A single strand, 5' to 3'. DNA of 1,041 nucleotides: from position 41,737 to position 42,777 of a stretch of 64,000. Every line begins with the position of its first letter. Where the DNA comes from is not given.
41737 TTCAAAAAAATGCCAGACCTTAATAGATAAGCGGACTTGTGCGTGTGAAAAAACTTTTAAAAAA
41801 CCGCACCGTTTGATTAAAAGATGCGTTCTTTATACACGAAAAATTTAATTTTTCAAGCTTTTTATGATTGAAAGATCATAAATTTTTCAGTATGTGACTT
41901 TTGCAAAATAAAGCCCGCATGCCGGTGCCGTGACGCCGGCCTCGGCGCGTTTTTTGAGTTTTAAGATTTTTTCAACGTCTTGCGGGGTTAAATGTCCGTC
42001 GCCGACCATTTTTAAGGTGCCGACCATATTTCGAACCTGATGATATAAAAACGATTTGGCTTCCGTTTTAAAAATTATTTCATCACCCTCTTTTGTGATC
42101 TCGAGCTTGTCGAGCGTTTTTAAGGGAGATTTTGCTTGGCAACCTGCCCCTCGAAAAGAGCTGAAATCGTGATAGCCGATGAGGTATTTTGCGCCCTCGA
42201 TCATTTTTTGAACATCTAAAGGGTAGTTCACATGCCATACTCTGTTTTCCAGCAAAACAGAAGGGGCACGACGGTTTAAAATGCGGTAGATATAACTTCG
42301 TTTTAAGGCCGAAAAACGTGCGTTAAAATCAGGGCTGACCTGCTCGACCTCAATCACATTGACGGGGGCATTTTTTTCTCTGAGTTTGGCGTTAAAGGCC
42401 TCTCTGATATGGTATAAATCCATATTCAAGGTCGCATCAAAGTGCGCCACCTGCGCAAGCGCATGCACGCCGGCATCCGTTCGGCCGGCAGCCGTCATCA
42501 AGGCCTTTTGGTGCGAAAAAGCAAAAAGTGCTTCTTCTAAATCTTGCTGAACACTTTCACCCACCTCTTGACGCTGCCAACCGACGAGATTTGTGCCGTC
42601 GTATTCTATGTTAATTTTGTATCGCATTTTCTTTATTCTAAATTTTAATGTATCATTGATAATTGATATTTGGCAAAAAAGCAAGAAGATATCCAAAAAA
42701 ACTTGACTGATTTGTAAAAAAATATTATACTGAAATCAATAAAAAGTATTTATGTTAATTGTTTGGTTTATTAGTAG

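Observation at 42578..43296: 619-bp insertion at the 5' end of truA that supplies a new N-terminus and leaves a displaced copy of the original start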

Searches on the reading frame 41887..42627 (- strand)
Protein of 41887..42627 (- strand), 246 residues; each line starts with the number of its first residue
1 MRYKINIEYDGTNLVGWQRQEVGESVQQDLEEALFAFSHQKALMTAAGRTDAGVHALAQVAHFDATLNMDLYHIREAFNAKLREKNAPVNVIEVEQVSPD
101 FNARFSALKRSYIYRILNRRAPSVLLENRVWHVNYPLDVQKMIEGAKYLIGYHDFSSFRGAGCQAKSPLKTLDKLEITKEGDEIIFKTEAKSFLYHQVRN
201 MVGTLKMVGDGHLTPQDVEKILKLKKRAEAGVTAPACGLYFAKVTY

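Call 9: search_protein_families(library=pfam, proteins=[window:41887-42627:-], max_evalue=0.01)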
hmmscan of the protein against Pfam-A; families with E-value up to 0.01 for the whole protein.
window:41887-42627:- (246 aa): 1 family
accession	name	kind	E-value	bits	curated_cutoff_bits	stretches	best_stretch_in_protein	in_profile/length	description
PF01416.25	PseudoU_synth_1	-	1.5e-38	132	23.3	2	146-246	2-107/108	tRNA pseudouridine synthase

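Call 10: find_homologous_proteins(query=window:41887-42627:-)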
Query window:41887-42627:- (246 aa): 8000 proteins with E <= 0.001 among 8000 candidates; the best 120 are listed.
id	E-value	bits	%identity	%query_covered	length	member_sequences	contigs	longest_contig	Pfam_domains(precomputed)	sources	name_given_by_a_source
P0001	2.1e-156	536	98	100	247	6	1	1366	PF01416.26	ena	-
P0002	6.7e-141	485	88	100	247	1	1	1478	PF01416.26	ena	-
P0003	4.2e-130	450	82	100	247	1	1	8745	PF01416.26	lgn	-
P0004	6.1e-125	433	80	100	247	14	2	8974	PF01416.26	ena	-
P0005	6.0e-118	410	76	100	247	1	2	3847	PF01416.26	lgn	-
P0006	7.9e-118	410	74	100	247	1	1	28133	PF01416.26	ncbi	-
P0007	1.3e-117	409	75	100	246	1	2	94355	PF01416.26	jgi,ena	-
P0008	4.4e-117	408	74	100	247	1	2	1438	PF01416.26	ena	-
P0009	6.0e-117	407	75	100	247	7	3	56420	PF01416.26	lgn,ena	-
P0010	5.7e-116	404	75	100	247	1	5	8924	PF01416.26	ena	-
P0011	7.2e-116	404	75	100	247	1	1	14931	PF01416.26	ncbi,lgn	-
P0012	7.5e-116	404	76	100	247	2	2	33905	PF01416.26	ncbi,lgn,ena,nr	ncbi:MAG: tRNA pseudouridine(38-40) synthase TruA [Alphaproteobacteria bacterium]|nr:tRNA pseudourid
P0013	7.8e-116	403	74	100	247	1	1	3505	PF01416.26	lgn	-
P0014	1.5e-115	403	74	100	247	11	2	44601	PF01416.26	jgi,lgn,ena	-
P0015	1.5e-115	403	73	100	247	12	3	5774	PF01416.26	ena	-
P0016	1.9e-115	402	73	100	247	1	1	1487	PF01416.26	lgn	-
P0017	2.1e-115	402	74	100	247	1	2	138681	PF01416.26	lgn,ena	-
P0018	2.8e-115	402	74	100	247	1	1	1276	PF01416.26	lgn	-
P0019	7.4e-115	400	74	100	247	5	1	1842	PF01416.26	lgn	-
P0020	1.9e-114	399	73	100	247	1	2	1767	PF01416.26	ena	-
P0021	2.3e-114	399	73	100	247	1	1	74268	PF01416.26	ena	-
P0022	7.3e-114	397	72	100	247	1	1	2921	PF01416.26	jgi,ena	-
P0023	1.1e-113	396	74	100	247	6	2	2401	PF01416.26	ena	-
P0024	1.9e-113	396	73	100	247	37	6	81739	PF01416.26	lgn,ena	-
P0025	2.9e-113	395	74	100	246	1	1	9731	PF01416.26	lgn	-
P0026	4.5e-113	394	72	100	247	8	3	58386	PF01416.26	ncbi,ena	-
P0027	5.5e-113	394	72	100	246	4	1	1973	PF01416.26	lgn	-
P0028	7.6e-113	394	73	100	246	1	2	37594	PF01416.26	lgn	-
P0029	7.7e-113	394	74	100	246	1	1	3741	PF01416.26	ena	-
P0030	7.7e-113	394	74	100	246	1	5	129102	PF01416.26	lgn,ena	-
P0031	1.4e-112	393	74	100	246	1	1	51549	PF01416.26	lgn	-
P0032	1.5e-112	393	74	100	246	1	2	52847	PF01416.26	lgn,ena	-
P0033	1.5e-112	393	73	100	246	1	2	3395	PF01416.26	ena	-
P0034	1.5e-112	393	73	100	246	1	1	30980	PF01416.26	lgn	-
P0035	1.5e-112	393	74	100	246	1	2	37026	PF01416.26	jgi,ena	-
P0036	2.0e-112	392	73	100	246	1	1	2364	PF01416.26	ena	-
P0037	2.0e-112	392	74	100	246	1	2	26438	PF01416.26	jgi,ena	jgi:tRNA pseudouridine38-40 synthase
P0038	2.0e-112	392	74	100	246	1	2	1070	PF01416.26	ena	-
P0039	2.5e-112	392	71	100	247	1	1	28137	PF01416.26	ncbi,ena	-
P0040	2.8e-112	392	74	100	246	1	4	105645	PF01416.26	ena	-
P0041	2.8e-112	392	74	100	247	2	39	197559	PF01416.26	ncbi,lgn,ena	-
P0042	2.8e-112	392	74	100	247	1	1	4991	PF01416.26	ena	-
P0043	2.9e-112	392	73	100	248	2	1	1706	PF01416.26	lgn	-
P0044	3.8e-112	391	74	100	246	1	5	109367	PF01416.26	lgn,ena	-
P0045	3.8e-112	391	72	100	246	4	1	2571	PF01416.26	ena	-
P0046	3.9e-112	391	74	100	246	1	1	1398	PF01416.26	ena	-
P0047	3.9e-112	391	73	100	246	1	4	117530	PF01416.26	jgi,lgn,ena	-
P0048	4.9e-112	391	71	100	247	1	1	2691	PF01416.26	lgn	-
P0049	5.2e-112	391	74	100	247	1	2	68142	PF01416.26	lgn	-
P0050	5.2e-112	391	74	100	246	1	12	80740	PF01416.26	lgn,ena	-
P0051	5.3e-112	391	73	100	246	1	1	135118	PF01416.26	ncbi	-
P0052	5.3e-112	391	73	100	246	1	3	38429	PF01416.26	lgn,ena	-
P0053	5.4e-112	391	73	100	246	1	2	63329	PF01416.26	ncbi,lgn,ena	-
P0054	5.4e-112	391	73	100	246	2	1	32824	PF01416.26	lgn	-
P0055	6.8e-112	391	71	100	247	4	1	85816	PF01416.26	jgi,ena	-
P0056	7.3e-112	390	73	100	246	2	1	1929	PF01416.26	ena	-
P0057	7.3e-112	390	74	100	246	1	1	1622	PF01416.26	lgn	-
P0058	7.5e-112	390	73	100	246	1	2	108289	PF01416.26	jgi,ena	-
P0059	7.5e-112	390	73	100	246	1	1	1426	PF01416.26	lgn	-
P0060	1.0e-111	390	74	100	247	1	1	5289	PF01416.26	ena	-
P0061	1.0e-111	390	74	100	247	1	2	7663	PF01416.26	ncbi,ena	-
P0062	1.3e-111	390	73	100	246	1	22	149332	PF01416.26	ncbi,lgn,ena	-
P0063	1.4e-111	390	73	100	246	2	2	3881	PF01416.26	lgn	-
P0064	1.4e-111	390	73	100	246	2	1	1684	PF01416.26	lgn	-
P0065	1.4e-111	390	72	100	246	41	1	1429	PF01416.26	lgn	-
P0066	1.6e-111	389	72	100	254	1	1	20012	PF01416.26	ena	-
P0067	1.6e-111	389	71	100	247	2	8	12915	PF01416.26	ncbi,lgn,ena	-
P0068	1.8e-111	389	73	100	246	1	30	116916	PF01416.26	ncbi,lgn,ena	-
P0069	1.9e-111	389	73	100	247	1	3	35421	PF01416.26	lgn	-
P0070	1.9e-111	389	73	100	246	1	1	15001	PF01416.26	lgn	-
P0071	2.6e-111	389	73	100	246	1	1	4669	PF01416.26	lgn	-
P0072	2.7e-111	389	74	100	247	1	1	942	PF01416.26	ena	-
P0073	2.7e-111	389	72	100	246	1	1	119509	PF01416.26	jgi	-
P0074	2.7e-111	389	73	100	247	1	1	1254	PF01416.26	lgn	-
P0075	5.1e-111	388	73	100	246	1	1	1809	PF01416.26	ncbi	-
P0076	7.0e-111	387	73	100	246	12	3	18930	PF01416.26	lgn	-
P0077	7.1e-111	387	72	100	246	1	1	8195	PF01416.26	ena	-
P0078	7.1e-111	387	73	100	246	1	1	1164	PF01416.26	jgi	jgi:tRNA pseudouridine38-40 synthase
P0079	8.3e-111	387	70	100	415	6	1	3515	PF01416.26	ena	-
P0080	9.6e-111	387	72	100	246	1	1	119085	PF01416.26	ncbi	-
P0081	9.8e-111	387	72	100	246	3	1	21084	PF01416.26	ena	-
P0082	1.3e-110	386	73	100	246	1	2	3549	PF01416.26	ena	-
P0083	1.3e-110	386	72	100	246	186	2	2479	PF01416.26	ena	-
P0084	1.3e-110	386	73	100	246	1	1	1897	PF01416.26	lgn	-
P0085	1.8e-110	386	72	100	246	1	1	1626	PF01416.26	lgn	-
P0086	1.9e-110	386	71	100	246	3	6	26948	PF01416.26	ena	-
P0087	1.9e-110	386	71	100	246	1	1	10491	PF01416.26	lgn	-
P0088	1.9e-110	386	71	100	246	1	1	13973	PF01416.26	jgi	-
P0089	2.0e-110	386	71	100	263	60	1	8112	PF01416.26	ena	-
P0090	2.6e-110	385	71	100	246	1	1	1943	PF01416.26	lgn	-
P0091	3.5e-110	385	72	100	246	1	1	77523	PF01416.26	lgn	-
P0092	3.7e-110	385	72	100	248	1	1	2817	PF01416.26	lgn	-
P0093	6.3e-110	384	70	100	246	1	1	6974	PF01416.26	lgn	-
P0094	6.7e-110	384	71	100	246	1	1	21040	PF01416.26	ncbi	-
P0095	9.1e-110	384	72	100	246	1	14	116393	PF01416.26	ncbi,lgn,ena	-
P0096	1.2e-109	383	71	100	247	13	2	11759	PF01416.26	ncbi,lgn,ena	-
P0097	1.3e-109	383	72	100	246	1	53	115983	PF01416.26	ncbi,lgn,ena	-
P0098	1.3e-109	383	72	100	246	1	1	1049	PF01416.26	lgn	-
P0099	1.6e-109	383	70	100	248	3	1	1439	PF01416.26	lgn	-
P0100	1.7e-109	383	72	100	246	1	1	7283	PF01416.26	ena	-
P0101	1.7e-109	383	73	100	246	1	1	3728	PF01416.26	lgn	-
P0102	1.7e-109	383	71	100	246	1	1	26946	PF01416.26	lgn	-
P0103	1.7e-109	383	73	100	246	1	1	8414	PF01416.26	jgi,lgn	-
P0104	1.7e-109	383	72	100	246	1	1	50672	PF01416.26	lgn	-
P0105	2.1e-109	382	73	100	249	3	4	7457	PF01416.26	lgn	-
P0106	2.9e-109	382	71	100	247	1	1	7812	PF01416.26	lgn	-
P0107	3.3e-109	382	72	100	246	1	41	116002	PF01416.26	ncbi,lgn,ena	-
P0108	3.4e-109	382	71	100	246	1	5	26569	PF01416.26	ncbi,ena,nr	ncbi:MAG: tRNA pseudouridine(38-40) synthase TruA [Alphaproteobacteria bacterium]|nr:tRNA pseudourid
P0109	3.4e-109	382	71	100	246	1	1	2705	PF01416.26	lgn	-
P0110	4.6e-109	381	71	100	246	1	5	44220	PF01416.26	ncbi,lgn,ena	-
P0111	4.6e-109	381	72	100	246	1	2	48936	PF01416.26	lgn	-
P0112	4.6e-109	381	72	100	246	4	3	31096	PF01416.26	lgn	-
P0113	4.6e-109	381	72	100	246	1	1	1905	PF01416.26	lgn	-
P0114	4.6e-109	381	72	100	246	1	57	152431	PF01416.26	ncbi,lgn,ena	-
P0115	4.6e-109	381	72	100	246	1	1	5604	PF01416.26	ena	-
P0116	4.7e-109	381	71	100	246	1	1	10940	PF01416.26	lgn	-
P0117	6.4e-109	381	72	100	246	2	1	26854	PF01416.26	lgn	-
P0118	6.5e-109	381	71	100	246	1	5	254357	PF01416.26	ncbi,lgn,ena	-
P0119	6.5e-109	381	71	100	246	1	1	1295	PF01416.26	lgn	-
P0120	8.6e-109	380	72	100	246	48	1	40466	PF01416.26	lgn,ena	-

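Call 13: find_encoding_contigs(protein=P0001, flank=10000)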
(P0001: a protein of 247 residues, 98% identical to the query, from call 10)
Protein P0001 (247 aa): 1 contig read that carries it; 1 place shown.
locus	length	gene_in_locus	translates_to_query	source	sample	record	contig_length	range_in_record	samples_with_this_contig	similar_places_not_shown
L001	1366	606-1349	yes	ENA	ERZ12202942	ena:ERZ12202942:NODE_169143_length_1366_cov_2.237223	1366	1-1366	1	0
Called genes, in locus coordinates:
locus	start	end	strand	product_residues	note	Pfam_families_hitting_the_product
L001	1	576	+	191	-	?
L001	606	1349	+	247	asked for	PF01416:PseudoU_synth_1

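Call 14: find_encoding_contigs(protein=window:41887-42627:-, flank=10000)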
Protein window:41887-42627:- (246 aa): 3 contigs read that carry it; 1 place shown.
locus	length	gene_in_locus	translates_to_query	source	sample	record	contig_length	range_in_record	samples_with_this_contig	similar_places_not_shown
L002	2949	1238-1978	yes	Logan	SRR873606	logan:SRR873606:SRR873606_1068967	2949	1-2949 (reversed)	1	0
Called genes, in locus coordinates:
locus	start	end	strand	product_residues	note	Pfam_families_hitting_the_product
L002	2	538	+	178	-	?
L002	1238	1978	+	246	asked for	PF01416:PseudoU_synth_1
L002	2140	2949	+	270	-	?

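Call 18: find_encoding_contigs(protein=P0003, flank=5000, max_places=3)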
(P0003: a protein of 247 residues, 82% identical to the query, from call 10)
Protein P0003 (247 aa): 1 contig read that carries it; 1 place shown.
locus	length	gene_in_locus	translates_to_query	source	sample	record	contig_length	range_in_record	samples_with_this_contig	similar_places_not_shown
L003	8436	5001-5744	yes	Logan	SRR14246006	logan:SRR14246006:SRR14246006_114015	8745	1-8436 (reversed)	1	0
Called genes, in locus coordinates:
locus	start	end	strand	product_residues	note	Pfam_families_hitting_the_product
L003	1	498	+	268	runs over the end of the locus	?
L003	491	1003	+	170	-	PF02130:YbeY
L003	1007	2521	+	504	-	PF20154:LNT_N, PF00795:CN_hydrolase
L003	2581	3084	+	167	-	PF13560:HTH_31 (weak), PF01381:HTH_3, PF12844:HTH_19 (weak)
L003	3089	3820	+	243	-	PF02390:Methyltransf_4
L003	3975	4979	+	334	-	PF01408:GFO_IDH_MocA, PF02423:OCD_Mu_crystall (weak), PF22725:GFO_IDH_MocA_C3, PF02894:GFO_IDH_MocA_C (weak)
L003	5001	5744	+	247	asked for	PF01416:PseudoU_synth_1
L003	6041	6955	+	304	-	PF13651:EcoRI_methylase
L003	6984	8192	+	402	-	PF03235:GmrSD_N, PF01844:HNH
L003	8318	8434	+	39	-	?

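Call 19: find_encoding_contigs(protein=P0007, flank=5000, max_places=3)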
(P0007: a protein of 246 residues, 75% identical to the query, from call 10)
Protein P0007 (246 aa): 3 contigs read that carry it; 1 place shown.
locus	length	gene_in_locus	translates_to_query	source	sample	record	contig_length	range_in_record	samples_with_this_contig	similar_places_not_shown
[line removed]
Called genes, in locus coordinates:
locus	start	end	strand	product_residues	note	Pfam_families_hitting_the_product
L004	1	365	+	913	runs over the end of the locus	PF02739:5_3_exonuc_N, PF01367:5_3_exonuc, PF01612:DNA_pol_A_exo1, PF00476:DNA_pol_A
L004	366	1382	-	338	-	PF00294:PfkB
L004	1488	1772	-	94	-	PF00830:Ribosomal_L28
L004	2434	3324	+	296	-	PF13306:LRR_5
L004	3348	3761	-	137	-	-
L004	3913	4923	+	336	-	PF01408:GFO_IDH_MocA, PF02423:OCD_Mu_crystall (weak), PF02894:GFO_IDH_MocA_C (faint), PF22725:GFO_IDH_MocA_C3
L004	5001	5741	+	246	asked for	PF01416:PseudoU_synth_1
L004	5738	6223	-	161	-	PF00011:HSP20, PF17886:ArsA_HSP20 (weak)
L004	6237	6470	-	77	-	-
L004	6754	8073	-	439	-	-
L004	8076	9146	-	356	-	-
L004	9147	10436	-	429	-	PF01029:NusB, PF03602:Cons_hypoth95 (weak), PF01189:Methyltr_RsmB-F, PF09445:Methyltransf_15 (weak), PF13649:Methyltransf_25 (weak), PF13847:Methyltransf_31 (weak)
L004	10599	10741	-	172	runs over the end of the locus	PF02417:Chromate_transp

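Call 20: find_encoding_contigs(protein=P0002, flank=5000, max_places=3)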
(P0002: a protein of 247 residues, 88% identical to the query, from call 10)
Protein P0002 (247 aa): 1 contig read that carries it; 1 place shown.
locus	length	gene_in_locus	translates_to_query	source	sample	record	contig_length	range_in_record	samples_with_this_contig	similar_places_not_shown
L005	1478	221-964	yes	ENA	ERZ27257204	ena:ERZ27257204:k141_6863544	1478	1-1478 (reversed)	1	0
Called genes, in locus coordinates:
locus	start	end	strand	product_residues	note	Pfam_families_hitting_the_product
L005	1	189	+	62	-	?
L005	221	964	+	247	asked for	PF01416:PseudoU_synth_1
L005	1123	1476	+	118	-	?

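Call 29: find_related_loci(query=A3, collection=genome_contigs, flank=10000)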
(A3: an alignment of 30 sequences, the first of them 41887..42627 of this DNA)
Query A3 (246 aa) in genome_contigs; peptide patterns used: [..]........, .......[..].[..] (x = any residue, [..] = any of these).
600 stretches matched a pattern (row limit reached: there are more); 592 encode a relative of the query (tblastn E <= 1e-3); the best 80 are kept; 80 distinct loci.
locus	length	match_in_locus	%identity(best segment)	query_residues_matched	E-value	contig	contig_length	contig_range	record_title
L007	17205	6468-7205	72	1-246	3e-121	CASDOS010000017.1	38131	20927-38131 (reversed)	uncultured Alphaproteobacteria bacterium isolate SI.O27.metabat-bins.10 genome assembly, contig: SI.O27.metabat-bins.10.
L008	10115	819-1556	70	1-246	8e-115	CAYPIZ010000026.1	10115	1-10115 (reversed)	MAG TPA_asm: uncultured Acetobacter sp. isolate SRP222552_co1_322 genome assembly, contig: NODE_6308_length_10115_cov_10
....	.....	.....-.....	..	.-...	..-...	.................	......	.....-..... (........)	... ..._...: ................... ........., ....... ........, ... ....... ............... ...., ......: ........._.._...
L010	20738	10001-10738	65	1-246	5e-109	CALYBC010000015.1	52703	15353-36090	MAG: uncultured Alphaproteobacteria bacterium isolate E17__bin256 genome assembly, contig: E17__k127_6032602, whole geno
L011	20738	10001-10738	66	1-246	1e-108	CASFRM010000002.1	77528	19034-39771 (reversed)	uncultured proteobacterium isolate A86_L4_360360_idba_bin.2 genome assembly, contig: A86_L4_360360_idba_bin.2.fa_scaffol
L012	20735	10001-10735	63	2-246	7e-101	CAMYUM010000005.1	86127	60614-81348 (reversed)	MAG TPA_asm: uncultured Azospirillum sp. isolate SRR10912534_bin.4_metaWRAP_v1.3_MAG genome assembly, contig: ERZ1421001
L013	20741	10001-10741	62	1-246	9e-101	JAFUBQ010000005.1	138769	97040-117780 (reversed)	MAG: Alphaproteobacteria bacterium isolate RGIG4347 Roe_deer_Jejunum-1__c272, whole genome shotgun sequence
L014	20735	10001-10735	62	2-246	3e-98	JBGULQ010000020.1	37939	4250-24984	MAG: Alphaproteobacteria bacterium isolate ruminal_MAG_253 ruminal_MAG_253_contig_0020, whole genome shotgun sequence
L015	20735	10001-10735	56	2-246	1e-93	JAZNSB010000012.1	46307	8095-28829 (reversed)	MAG: Alphaproteobacteria bacterium isolate T1900044811_TS20190277.MAGScoT_cleanbin_000015 SGB_2787_k141_388886, whole ge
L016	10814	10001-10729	56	2-246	2e-86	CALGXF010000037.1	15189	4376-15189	MAG TPA_asm: uncultured Alphaproteobacteria bacterium isolate ERR1995250_bin.62_CONCOCT_v1.1_MAG genome assembly, contig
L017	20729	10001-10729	53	2-246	3e-84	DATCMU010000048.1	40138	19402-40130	MAG TPA_asm: Devosiaceae bacterium isolate SMAG_U7157 k141_16337, whole genome shotgun sequence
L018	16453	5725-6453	55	2-246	2e-83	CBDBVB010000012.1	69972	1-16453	MAG: Inquilinaceae bacterium isolate e0ea3d66-1d80-49f0-a312-4fce0f68fffb genome assembly, contig: contig_12, whole geno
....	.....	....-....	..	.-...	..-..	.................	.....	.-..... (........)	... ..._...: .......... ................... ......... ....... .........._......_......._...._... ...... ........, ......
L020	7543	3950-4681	54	1-246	6e-83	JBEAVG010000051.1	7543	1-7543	MAG: Pseudomonadota bacterium isolate NASQAN2011_250_B_bin.6 scaffold_418869, whole genome shotgun sequence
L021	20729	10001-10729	53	2-246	2e-82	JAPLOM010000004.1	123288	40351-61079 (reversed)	MAG: Alphaproteobacteria bacterium isolate LacPavin_0818_WC50_MAG_65_9 LacPavin_0818_WC50_scaffold_89592, whole genome s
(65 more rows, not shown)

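Call 47: list_cluster_members(proteins=[P0001, window:41887-42627:-])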
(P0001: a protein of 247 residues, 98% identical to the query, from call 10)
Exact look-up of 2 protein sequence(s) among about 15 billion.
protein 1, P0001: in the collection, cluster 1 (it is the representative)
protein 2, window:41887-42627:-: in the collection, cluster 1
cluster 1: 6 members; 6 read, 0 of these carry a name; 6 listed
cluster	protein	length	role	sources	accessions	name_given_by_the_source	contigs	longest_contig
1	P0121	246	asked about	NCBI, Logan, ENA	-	-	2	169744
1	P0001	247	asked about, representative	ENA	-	-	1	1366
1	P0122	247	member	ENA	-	-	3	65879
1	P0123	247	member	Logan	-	-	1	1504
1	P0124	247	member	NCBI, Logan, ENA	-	-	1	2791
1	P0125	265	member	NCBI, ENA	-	-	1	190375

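Call 49: find_encoding_contigs(protein=P0122, flank=10000, max_places=3)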
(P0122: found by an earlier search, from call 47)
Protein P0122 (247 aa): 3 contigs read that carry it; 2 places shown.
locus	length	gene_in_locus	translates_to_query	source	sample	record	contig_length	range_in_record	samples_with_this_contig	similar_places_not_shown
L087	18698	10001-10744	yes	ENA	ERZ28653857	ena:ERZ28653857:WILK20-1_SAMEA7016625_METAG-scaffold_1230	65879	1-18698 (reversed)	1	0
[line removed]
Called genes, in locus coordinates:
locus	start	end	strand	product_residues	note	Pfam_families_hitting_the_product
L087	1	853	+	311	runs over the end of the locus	PF00226:DnaJ, PF01556:DnaJ_C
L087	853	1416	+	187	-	PF07081:DUF1349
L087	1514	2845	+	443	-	PF00919:UPF0004, PF04055:Radical_SAM, PF01938:TRAM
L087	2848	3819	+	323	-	PF02562:PhoH, PF13604:AAA_30 (weak), PF13245:AAA_19 (weak)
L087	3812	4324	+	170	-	PF02130:YbeY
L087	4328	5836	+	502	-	PF20154:LNT_N, PF00795:CN_hydrolase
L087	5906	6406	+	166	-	PF01381:HTH_3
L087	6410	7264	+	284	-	PF02390:Methyltransf_4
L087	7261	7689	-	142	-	-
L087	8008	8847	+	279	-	-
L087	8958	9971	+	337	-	PF01408:GFO_IDH_MocA, PF22725:GFO_IDH_MocA_C3, PF02894:GFO_IDH_MocA_C (weak)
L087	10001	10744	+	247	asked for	PF01416:PseudoU_synth_1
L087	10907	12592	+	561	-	PF17092:PCB_OB (faint), PF00575:S1, PF21710:Spt6_S1 (faint), PF00575:S1, PF23459:S1_RRP5 (weak), PF00575:S1, PF23459:S1_RRP5 (weak), PF00575:S1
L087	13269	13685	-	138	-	-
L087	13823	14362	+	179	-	PF02525:Flavodoxin_2, PF03358:FMN_red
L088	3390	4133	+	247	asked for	PF01416:PseudoU_synth_1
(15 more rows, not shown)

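Call 50: find_encoding_contigs(protein=P0124, flank=5000, max_places=3)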
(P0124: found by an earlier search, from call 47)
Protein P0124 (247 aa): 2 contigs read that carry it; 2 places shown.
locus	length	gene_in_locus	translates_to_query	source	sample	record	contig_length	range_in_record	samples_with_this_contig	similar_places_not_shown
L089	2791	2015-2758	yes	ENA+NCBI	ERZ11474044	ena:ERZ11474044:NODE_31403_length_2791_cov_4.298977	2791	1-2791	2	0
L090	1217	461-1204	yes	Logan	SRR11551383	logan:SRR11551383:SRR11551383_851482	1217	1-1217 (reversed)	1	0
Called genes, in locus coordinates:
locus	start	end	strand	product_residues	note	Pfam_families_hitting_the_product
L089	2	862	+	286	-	?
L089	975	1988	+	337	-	PF01408:GFO_IDH_MocA, PF22725:GFO_IDH_MocA_C3, PF02894:GFO_IDH_MocA_C (weak)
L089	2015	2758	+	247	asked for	PF01416:PseudoU_synth_1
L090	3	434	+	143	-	?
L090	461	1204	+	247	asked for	PF01416:PseudoU_synth_1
